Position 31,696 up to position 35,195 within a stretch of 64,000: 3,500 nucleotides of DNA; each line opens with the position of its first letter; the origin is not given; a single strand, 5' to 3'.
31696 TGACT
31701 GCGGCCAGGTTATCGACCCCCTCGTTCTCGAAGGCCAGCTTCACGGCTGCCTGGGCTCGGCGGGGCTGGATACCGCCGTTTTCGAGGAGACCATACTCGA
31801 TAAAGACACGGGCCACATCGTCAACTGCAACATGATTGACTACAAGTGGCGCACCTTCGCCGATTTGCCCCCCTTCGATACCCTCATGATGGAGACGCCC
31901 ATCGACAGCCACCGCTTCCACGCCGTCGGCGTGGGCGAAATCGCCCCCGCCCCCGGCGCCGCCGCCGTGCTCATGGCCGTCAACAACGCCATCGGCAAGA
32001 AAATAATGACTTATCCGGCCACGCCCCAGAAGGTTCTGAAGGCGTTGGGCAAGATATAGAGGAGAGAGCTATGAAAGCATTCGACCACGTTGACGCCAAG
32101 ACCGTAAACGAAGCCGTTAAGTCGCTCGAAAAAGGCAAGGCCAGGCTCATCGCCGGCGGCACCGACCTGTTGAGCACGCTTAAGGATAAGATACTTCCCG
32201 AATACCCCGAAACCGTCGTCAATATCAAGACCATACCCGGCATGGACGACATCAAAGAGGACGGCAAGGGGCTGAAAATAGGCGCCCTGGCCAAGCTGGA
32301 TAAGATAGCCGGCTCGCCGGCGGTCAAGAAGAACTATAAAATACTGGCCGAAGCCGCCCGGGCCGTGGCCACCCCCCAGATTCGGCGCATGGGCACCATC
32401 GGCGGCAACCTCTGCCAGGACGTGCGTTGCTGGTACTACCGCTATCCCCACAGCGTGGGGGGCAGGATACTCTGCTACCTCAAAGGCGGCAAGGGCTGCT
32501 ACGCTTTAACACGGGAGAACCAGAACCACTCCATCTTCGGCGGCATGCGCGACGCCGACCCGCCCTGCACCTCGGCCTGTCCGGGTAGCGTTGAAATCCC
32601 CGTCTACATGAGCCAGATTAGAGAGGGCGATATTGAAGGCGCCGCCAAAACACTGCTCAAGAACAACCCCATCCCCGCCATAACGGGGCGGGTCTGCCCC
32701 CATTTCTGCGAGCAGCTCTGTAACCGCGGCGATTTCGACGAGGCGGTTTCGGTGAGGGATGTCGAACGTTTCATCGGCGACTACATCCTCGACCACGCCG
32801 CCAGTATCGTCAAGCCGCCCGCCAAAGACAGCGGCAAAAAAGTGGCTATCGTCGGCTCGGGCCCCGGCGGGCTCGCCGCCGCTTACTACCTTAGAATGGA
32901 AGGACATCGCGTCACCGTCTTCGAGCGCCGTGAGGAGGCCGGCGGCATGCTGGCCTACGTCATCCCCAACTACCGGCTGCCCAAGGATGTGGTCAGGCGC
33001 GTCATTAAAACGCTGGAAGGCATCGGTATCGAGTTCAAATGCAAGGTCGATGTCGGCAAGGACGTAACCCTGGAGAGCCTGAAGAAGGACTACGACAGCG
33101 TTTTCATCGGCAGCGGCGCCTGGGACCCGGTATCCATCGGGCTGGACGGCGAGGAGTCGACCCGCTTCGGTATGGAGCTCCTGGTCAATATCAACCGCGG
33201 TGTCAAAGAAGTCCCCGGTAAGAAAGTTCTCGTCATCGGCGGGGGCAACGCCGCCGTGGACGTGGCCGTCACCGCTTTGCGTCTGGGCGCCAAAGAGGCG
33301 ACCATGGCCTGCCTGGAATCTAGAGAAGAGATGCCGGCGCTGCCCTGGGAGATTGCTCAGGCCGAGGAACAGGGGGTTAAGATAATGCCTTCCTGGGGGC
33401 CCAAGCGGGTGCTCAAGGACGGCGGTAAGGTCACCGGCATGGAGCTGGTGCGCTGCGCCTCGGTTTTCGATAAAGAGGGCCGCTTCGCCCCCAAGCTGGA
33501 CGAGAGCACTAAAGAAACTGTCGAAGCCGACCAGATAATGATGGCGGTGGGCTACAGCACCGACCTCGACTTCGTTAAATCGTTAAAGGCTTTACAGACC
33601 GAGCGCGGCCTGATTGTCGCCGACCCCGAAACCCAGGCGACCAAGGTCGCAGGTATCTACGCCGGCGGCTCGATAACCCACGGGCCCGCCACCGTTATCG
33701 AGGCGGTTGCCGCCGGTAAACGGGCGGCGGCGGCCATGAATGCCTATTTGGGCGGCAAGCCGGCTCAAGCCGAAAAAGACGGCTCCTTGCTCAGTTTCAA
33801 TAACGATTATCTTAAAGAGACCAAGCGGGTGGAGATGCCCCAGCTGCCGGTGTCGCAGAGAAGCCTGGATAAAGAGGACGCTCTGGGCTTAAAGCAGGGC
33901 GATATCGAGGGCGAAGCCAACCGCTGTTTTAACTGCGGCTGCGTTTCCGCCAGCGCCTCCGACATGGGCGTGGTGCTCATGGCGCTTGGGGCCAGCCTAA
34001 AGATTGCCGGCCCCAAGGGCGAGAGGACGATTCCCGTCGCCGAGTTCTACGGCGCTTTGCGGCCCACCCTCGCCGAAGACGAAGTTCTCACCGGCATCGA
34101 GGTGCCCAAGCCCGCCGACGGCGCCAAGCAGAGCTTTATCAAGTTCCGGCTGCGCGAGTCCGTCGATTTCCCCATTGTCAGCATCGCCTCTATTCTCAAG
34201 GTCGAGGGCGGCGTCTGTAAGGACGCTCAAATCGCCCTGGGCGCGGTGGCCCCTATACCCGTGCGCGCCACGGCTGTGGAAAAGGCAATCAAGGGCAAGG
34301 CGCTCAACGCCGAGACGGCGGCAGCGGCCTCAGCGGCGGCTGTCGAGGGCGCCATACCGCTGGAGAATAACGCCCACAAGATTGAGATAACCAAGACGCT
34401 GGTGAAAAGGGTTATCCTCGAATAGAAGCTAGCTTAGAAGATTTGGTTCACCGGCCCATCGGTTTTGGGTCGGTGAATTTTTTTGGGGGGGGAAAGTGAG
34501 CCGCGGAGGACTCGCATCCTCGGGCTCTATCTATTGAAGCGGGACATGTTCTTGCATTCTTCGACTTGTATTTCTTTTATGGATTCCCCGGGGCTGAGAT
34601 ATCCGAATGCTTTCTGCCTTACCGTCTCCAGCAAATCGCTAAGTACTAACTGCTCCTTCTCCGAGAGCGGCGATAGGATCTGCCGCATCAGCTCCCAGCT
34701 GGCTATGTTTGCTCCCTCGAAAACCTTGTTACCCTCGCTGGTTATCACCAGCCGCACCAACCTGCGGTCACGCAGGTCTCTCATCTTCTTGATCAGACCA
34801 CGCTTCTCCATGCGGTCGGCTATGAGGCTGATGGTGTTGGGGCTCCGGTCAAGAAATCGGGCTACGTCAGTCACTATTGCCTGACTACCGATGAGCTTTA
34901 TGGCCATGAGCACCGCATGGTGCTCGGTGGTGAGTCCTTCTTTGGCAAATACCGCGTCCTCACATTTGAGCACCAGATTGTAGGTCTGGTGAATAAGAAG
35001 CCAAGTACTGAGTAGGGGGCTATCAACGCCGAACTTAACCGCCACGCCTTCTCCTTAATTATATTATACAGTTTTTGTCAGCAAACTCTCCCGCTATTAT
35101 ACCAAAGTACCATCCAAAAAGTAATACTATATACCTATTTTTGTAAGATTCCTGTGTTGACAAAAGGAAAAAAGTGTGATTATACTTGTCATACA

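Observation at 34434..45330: Archaellum segment is bracketed by tRNA-Lys 3'-end fragments and by a duplicated terminator module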

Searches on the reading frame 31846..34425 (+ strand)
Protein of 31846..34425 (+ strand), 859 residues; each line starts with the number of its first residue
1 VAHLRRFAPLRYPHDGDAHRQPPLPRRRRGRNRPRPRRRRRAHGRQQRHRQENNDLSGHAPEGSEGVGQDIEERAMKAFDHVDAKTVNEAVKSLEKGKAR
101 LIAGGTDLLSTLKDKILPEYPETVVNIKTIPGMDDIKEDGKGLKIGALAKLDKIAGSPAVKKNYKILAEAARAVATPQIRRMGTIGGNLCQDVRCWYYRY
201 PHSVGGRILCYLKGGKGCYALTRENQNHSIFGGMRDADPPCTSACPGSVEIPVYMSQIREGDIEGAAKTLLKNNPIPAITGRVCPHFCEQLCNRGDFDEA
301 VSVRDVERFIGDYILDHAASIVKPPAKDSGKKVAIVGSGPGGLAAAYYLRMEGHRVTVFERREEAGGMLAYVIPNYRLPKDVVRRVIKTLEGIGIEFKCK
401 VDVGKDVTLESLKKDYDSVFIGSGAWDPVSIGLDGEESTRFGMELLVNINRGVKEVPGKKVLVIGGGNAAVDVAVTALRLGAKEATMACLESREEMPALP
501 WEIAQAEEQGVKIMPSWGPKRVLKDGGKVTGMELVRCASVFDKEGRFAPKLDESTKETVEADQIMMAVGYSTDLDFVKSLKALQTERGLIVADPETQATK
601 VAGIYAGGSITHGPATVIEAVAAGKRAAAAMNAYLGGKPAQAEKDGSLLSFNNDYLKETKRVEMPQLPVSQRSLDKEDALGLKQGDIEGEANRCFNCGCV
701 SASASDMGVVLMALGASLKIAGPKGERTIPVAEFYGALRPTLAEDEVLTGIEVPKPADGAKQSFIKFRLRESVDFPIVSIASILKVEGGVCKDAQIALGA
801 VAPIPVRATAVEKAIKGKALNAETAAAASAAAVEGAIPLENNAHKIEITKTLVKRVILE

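Call 8: search_protein_families(library=pfam, proteins=[window:31846-34425:+], max_evalue=0.01)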
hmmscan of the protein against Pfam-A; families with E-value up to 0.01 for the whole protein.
window:31846-34425:+ (859 aa): 18 families
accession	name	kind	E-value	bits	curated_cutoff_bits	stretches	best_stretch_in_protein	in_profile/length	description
PF00941.27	FAD_binding_5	-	5.2e-40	137.5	27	2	79-191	3-113/170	FAD binding domain in molybdopterin dehydrogenase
PF07992.20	Pyr_redox_2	-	9.1e-32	111.1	26.1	1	331-624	1-291/291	Pyridine nucleotide-disulphide oxidoreductase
PF14691.11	Fer4_20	-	7.3e-22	77.7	25.8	1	238-316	29-110/113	Dihydroprymidine dehydrogenase domain II, 4Fe-4S cluster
PF13738.12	Pyr_redox_3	-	8.7e-16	58.5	30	1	419-608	128-305/305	Pyridine nucleotide-disulphide oxidoreductase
PF03450.22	CO_deh_flav_C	-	3.1e-15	56.6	25.5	1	770-857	8-99/102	CO dehydrogenase flavoprotein C-terminal domain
PF13450.12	NAD_binding_8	-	5.7e-11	43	21.9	1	335-370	1-36/68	NAD(P)-binding Rossmann-like domain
PF00070.33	Pyr_redox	-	3.1e-09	37.6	22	1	332-366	1-35/82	Pyridine nucleotide-disulphide oxidoreductase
PF12831.13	FAD_oxidored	-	3.1e-07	30.5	27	1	333-371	2-40/416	FAD dependent oxidoreductase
PF01593.30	Amino_oxidase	-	5.3e-07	29.7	19.8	1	341-367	2-28/443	Flavin containing amine oxidoreductase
PF01266.30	DAO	-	5.7e-06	26.5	27.9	1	332-367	1-37/353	FAD dependent oxidoreductase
PF01262.27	AlaDh_PNT_C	-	1e-05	25.5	23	0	452-483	22-53/214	Alanine dehydrogenase/PNT, C-terminal domain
PF01494.25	FAD_binding_3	-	5.7e-05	22.9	22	1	332-364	3-35/349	FAD binding domain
PF00890.30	FAD_binding_2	-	9.8e-05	22.1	20.4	1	333-370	2-39/414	FAD binding domain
PF01946.23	Thi4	-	0.00012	21.9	26.2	1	332-367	19-55/235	Thi4 family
PF00743.25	FMO-like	-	0.00038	19.5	22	0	331-370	2-41/532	Flavin-binding monooxygenase-like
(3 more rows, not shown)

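Call 25: find_homologous_proteins(query=window:32071-34425:+, max_evalue=1e-50)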
Query window:32071-34425:+ (784 aa): 7880 proteins with E <= 1e-50 among 8000 candidates; the best 120 are listed.
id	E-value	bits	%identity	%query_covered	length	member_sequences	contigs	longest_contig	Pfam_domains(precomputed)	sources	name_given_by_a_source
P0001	0.0e+0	1439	80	100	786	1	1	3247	PF00941.28,PF13450.13,PF07992.21,PF00070.34,PF01494.26,PF12831.14,PF01266.31,PF01593.31,PF14691.12,PF00890.31,PF13738.13,PF03450.23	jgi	jgi:NADPH-dependent glutamate synthase beta subunit-like oxidoreductase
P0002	0.0e+0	1430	80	100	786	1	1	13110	PF00941.28,PF13450.13,PF07992.21,PF00070.34,PF01494.26,PF12831.14,PF01266.31,PF01593.31,PF14691.12,PF00890.31,PF13738.13,PF03450.23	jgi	jgi:NADPH-dependent glutamate synthase beta subunit-like oxidoreductase/CO/xanthine dehydrogenase FA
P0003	0.0e+0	1412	79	100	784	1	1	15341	PF01266.31,PF00941.28,PF01593.31,PF13450.13,PF14691.12,PF07992.21,PF00070.34,PF13738.13,PF03450.23,PF01494.26,PF12831.14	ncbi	-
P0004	0.0e+0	1392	77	100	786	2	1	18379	PF00941.28,PF13450.13,PF07992.21,PF00070.34,PF01494.26,PF12831.14,PF01266.31,PF01593.31,PF14691.12,PF00890.31,PF00291.32,PF13738.13,PF03450.23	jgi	jgi:NADPH-dependent glutamate synthase beta subunit-like oxidoreductase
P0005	0.0e+0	1391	77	100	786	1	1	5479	PF00941.28,PF13450.13,PF07992.21,PF00070.34,PF01494.26,PF12831.14,PF01266.31,PF01593.31,PF14691.12,PF13738.13,PF01262.28,PF03450.23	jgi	jgi:NADPH-dependent glutamate synthase beta subunit-like oxidoreductase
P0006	0.0e+0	1390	78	100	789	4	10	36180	PF00941.28,PF13450.13,PF07992.21,PF00070.34,PF01494.26,PF12831.14,PF01266.31,PF01593.31,PF14691.12,PF13738.13,PF01262.28,PF03450.23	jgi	jgi:NADPH-dependent glutamate synthase beta subunit-like oxidoreductase/CO/xanthine dehydrogenase FA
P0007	0.0e+0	1375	77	100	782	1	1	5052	PF01266.31,PF00941.28,PF01593.31,PF13450.13,PF14691.12,PF07992.21,PF00070.34,PF13738.13,PF03450.23,PF12831.14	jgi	jgi:NADPH-dependent glutamate synthase beta subunit-like oxidoreductase/CO/xanthine dehydrogenase FA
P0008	0.0e+0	1372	78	100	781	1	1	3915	PF00941.28,PF13450.13,PF07992.21,PF00070.34,PF01494.26,PF12831.14,PF01266.31,PF01593.31,PF14691.12,PF00890.31,PF13738.13,PF03450.23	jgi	jgi:NADPH-dependent glutamate synthase beta subunit-like oxidoreductase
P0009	0.0e+0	1345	76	100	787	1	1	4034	PF01266.31,PF00941.28,PF01593.31,PF13450.13,PF14691.12,PF07992.21,PF00070.34,PF13738.13,PF03450.23,PF12831.14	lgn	-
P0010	0.0e+0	1342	74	100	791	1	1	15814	PF00941.28,PF13450.13,PF07992.21,PF00070.34,PF03486.21,PF01494.26,PF12831.14,PF01266.31,PF01593.31,PF14691.12,PF00890.31,PF13738.13,PF01262.28,PF03450.23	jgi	jgi:NADPH-dependent glutamate synthase beta subunit-like oxidoreductase/CO/xanthine dehydrogenase FA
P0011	0.0e+0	1342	75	99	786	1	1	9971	PF01946.24,PF01266.31,PF00941.28,PF01593.31,PF13450.13,PF14691.12,PF07992.21,PF00070.34,PF13738.13,PF03450.23,PF12831.14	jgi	jgi:NADPH-dependent glutamate synthase beta subunit-like oxidoreductase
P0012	0.0e+0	1340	74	100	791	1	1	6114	PF00941.28,PF13450.13,PF07992.21,PF00070.34,PF03486.21,PF01494.26,PF12831.14,PF01266.31,PF01593.31,PF14691.12,PF00890.31,PF13738.13,PF03450.23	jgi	jgi:NADPH-dependent glutamate synthase beta subunit-like oxidoreductase/CO/xanthine dehydrogenase FA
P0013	0.0e+0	1334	74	100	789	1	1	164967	PF01266.31,PF00941.28,PF01593.31,PF13450.13,PF14691.12,PF07992.21,PF00070.34,PF13738.13,PF03450.23,PF12831.14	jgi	jgi:NADPH-dependent glutamate synthase beta subunit-like oxidoreductase/CO/xanthine dehydrogenase FA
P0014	0.0e+0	1332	74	100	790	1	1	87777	PF00941.28,PF13450.13,PF07992.21,PF00070.34,PF03486.21,PF12831.14,PF01266.31,PF01593.31,PF14691.12,PF00890.31,PF13738.13,PF01262.28,PF03450.23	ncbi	-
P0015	0.0e+0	1332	74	100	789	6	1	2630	PF01266.31,PF00941.28,PF01593.31,PF13450.13,PF14691.12,PF07992.21,PF00070.34,PF13738.13,PF03450.23,PF12831.14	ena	-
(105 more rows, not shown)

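Call 26: find_encoding_contigs(protein=P0003, flank=10000, max_places=3)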
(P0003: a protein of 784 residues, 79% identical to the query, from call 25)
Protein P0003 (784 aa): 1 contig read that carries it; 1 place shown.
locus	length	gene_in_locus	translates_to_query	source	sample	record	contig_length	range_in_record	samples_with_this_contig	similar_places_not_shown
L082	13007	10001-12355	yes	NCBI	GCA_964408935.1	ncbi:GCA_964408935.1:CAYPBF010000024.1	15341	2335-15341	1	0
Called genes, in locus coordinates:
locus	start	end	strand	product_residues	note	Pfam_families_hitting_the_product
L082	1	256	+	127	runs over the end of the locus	PF04304:DUF454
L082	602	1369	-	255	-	PF01061:ABC2_membrane, PF12698:ABC2_membrane_3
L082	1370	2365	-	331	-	PF00005:ABC_tran, PF13304:AAA_21 (weak), PF13732:DrrA1-3_C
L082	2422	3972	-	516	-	PF00083:Sugar_tr (weak), PF07690:MFS_1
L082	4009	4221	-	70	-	-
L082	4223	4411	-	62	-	-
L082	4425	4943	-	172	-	PF03551:PadR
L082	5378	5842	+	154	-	-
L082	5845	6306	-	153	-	PF01741:MscL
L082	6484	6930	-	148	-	-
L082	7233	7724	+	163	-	PF00111:Fer2 (weak), PF13085:Fer2_3 (weak), PF01799:Fer2_2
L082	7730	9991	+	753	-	PF01315:Ald_Xan_dh_C, PF02738:MoCoBD_1, PF20256:MoCoBD_2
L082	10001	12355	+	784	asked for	PF00941:FAD_binding_5, PF14691:Fer4_20, PF01266:DAO (weak), PF07992:Pyr_redox_2, PF13450:NAD_binding_8, PF13738:Pyr_redox_3, PF00941:FAD_binding_5, PF03450:CO_deh_flav_C, +4 more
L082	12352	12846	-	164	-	PF13482:RNase_H_2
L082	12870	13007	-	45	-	?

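Call 27: find_encoding_contigs(protein=P0002, flank=10000, max_places=3)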
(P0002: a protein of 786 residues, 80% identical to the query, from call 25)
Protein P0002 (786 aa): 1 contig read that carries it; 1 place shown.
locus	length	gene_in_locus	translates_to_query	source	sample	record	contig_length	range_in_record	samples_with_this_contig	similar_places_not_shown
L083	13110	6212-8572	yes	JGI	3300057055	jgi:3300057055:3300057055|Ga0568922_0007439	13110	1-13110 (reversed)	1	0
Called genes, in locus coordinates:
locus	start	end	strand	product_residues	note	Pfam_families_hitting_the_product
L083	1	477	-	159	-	?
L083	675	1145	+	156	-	-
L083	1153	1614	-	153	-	PF01741:MscL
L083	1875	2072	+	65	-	PF04070:DUF378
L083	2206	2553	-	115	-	-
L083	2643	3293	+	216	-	PF00881:Nitroreductase, PF14512:TM1586_NiRdase (faint)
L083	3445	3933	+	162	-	PF00111:Fer2 (weak), PF13085:Fer2_3 (weak), PF01799:Fer2_2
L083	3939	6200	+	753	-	PF01315:Ald_Xan_dh_C, PF02738:MoCoBD_1, PF20256:MoCoBD_2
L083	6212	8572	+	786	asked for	PF00941:FAD_binding_5, PF14691:Fer4_20, PF00890:FAD_binding_2 (weak), PF07992:Pyr_redox_2, PF13450:NAD_binding_8, PF13738:Pyr_redox_3, PF00941:FAD_binding_5, PF03450:CO_deh_flav_C, +5 more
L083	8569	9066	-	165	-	PF13482:RNase_H_2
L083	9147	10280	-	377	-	PF00712:DNA_pol3_beta, PF02767:DNA_pol3_beta_2, PF02768:DNA_pol3_beta_3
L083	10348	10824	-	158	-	PF01967:MoaC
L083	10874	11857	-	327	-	PF04055:Radical_SAM, PF13353:Fer4_12 (weak), PF06463:Mob_synth_C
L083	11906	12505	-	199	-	PF01725:Ham1p_like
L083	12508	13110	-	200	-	?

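Call 28: find_encoding_contigs(protein=P0006, flank=10000, max_places=4)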
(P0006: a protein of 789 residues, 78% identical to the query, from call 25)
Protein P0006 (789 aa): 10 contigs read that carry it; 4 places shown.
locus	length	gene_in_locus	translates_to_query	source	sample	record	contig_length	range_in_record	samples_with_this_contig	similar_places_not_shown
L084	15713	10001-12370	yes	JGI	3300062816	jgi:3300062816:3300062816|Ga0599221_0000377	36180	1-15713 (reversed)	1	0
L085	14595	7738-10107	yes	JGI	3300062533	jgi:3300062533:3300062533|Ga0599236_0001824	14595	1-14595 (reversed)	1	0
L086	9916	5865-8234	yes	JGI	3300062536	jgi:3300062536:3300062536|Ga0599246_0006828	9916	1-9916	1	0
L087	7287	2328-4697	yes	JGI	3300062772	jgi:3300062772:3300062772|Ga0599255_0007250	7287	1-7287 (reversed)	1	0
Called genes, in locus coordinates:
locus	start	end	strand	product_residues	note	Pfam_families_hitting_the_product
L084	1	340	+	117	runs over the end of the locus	PF01196:Ribosomal_L17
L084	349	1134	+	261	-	PF01416:PseudoU_synth_1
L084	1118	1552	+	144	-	PF00572:Ribosomal_L13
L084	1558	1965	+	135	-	PF00380:Ribosomal_S9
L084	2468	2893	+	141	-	-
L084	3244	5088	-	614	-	PF00009:GTP_EFTU, PF01926:MMR_HSR1 (faint), PF22042:EF-G_D2, PF03144:GTP_EFTU_D2, PF00679:EFG_C, PF21018:BipA_C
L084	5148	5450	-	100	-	PF01541:GIY-YIG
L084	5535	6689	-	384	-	PF01612:DNA_pol_A_exo1, PF00570:HRDC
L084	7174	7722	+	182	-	PF13085:Fer2_3 (weak), PF01799:Fer2_2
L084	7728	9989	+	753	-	PF01315:Ald_Xan_dh_C, PF02738:MoCoBD_1, PF20256:MoCoBD_2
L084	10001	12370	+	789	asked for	PF00941:FAD_binding_5, PF14691:Fer4_20, PF01266:DAO, PF07992:Pyr_redox_2, PF13450:NAD_binding_8, PF13738:Pyr_redox_3, PF00941:FAD_binding_5, PF03450:CO_deh_flav_C, +5 more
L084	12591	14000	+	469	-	PF07690:MFS_1, PF05977:MFS_3 (weak), PF07690:MFS_1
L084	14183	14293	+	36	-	-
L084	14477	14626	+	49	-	-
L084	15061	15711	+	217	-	?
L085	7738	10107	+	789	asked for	PF00941:FAD_binding_5, PF14691:Fer4_20, PF01266:DAO, PF07992:Pyr_redox_2, PF13450:NAD_binding_8, PF13738:Pyr_redox_3, PF00941:FAD_binding_5, PF03450:CO_deh_flav_C, +5 more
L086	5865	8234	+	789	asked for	PF00941:FAD_binding_5, PF14691:Fer4_20, PF01266:DAO, PF07992:Pyr_redox_2, PF13450:NAD_binding_8, PF13738:Pyr_redox_3, PF00941:FAD_binding_5, PF03450:CO_deh_flav_C, +5 more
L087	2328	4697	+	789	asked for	PF00941:FAD_binding_5, PF14691:Fer4_20, PF01266:DAO, PF07992:Pyr_redox_2, PF13450:NAD_binding_8, PF13738:Pyr_redox_3, PF00941:FAD_binding_5, PF03450:CO_deh_flav_C, +5 more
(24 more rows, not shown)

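Call 52: find_encoding_contigs(protein=window:32071-34425:+, flank=10000, max_places=10)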
Protein window:32071-34425:+ (784 aa): 1 contig read that carries it; 1 place shown.
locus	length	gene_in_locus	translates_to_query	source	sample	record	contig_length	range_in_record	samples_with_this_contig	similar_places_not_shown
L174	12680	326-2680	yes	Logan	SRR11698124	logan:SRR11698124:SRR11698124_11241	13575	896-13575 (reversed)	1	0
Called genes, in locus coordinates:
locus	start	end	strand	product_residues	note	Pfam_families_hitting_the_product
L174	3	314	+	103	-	?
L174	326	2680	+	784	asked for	PF00941:FAD_binding_5, PF14691:Fer4_20, PF01266:DAO (weak), PF07992:Pyr_redox_2, PF13450:NAD_binding_8, PF13738:Pyr_redox_3, PF00941:FAD_binding_5, PF03450:CO_deh_flav_C, +4 more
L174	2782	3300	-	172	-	PF01047:MarR, PF12802:MarR_2 (weak)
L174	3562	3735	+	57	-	-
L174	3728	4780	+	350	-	PF01917:Flagellin_arch-type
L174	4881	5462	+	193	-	-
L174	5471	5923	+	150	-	-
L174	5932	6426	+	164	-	-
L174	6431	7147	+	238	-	PF06745:ATPase, PF13481:AAA_25, PF23442:DUF7125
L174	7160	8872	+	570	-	PF00437:T2SSE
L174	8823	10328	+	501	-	-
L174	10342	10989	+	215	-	-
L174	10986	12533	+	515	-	PF01833:TIG (faint), PF25788:Ig_Rha78A_N (faint)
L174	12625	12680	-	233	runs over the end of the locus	-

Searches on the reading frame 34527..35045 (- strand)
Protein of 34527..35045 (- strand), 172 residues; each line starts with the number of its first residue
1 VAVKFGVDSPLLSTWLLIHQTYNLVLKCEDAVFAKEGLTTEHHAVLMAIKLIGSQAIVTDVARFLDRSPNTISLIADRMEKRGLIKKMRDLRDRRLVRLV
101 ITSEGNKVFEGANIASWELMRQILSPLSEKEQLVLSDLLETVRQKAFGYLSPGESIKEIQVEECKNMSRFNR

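Call 7: search_protein_families(library=pfam, proteins=[window:34527-35045:-], max_evalue=0.01)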
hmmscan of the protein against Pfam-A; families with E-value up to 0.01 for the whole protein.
window:34527-35045:- (172 aa): 5 families
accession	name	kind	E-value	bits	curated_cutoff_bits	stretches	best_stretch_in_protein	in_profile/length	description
PF01047.28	MarR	-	1.5e-08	34.8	24.6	1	38-97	1-59/59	MarR family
PF12802.13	MarR_2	-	6.4e-08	33.1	27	1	37-95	2-60/61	MarR family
PF22381.2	Staph_reg_Sar_Rot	-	4.3e-05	24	27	1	35-110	9-83/85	Transcriptional regulator SarA/Rot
PF13463.12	HTH_27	-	0.00032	21.4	22.2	1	38-105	1-68/68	Winged helix DNA-binding domain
PF25212.1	HVO_A0114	-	0.0035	17.5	27.6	0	27-96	9-77/84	HVO_A0114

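Call 68: search_protein_families(library=ncbifam, proteins=[window:34527-35045:-], max_evalue=0.01)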
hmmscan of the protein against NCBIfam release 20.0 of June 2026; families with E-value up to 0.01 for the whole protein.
window:34527-35045:- (172 aa): 14 families
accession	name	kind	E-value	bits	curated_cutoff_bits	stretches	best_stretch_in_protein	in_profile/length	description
NF050133.1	TransRegFabT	equivalog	2.4e-09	37.6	200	1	22-142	8-130/138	fatty acid biosynthesis transcriptional regulator FabT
NF053777.1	Saro0803TransReg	equivalog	2.1e-08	33.9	200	1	27-142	24-138/140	Saro_0803 family transcriptional regulator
NF045593.1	bilirub_TF_BilQ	equivalog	9e-08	31.9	125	1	75-145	64-134/135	bilirubin utilization transcriptional regulator BilQ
NF008122.0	PRK10870.1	equivalog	6.4e-07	29.3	157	1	60-139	76-155/176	transcriptional repressor MprA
TIGR02337.1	HpaR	equivalog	9.6e-07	28.7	121.2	1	32-141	20-128/130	homoprotocatechuate degradation operon regulator HpaR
TIGR04472.1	reg_rSAM_mob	hypoth_equivalog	2e-05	24.6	240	1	74-144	64-134/141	radical SAM mobile pair system MarR family transcriptional regulator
NF038251.1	AdcR_fam_Zn_TF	equivalog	2.3e-05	24.7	175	1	24-144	24-141/143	zinc-dependent MarR family transcriptional regulator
NF041230.1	BagL_FevM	exception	5.9e-05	23.1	230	1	38-141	38-140/145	MarR family transcriptional regulator BagL/FevM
NF002926.0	PRK03573.1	equivalog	0.00013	21.9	120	1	38-144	29-135/144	transcriptional regulator SlyA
TIGR01884.1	cas_HTH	subfamily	0.00036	20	60.2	1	29-95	131-195/202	CRISPR-associated CARF protein Csa3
NF053635.1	TransRegRv3488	equivalog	0.00049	20.3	140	1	57-125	27-97/98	Rv3488 family transcriptional regulator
NF010349.0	PRK13777.1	equivalog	0.00083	18.8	153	1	40-110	47-115/190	HTH-type transcriptional regulator Hpr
NF052638.1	TransRegOhrRVib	equivalog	0.001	18.8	200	1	38-128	35-124/141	transcriptional regulator OhrR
TIGR01889.1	Staph_reg_Sar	paralog_domain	0.0034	17.7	62.6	1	51-110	39-98/109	staphylococcal accessory regulator family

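Call 69: search_protein_families(library=phrogs, proteins=[window:34527-35045:-], max_evalue=0.01)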
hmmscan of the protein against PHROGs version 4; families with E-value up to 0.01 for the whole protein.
window:34527-35045:- (172 aa): 1 family
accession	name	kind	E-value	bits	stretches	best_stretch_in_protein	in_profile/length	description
phrog_11961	-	unknown function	4.2e-14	53.4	1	17-140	15-139/150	-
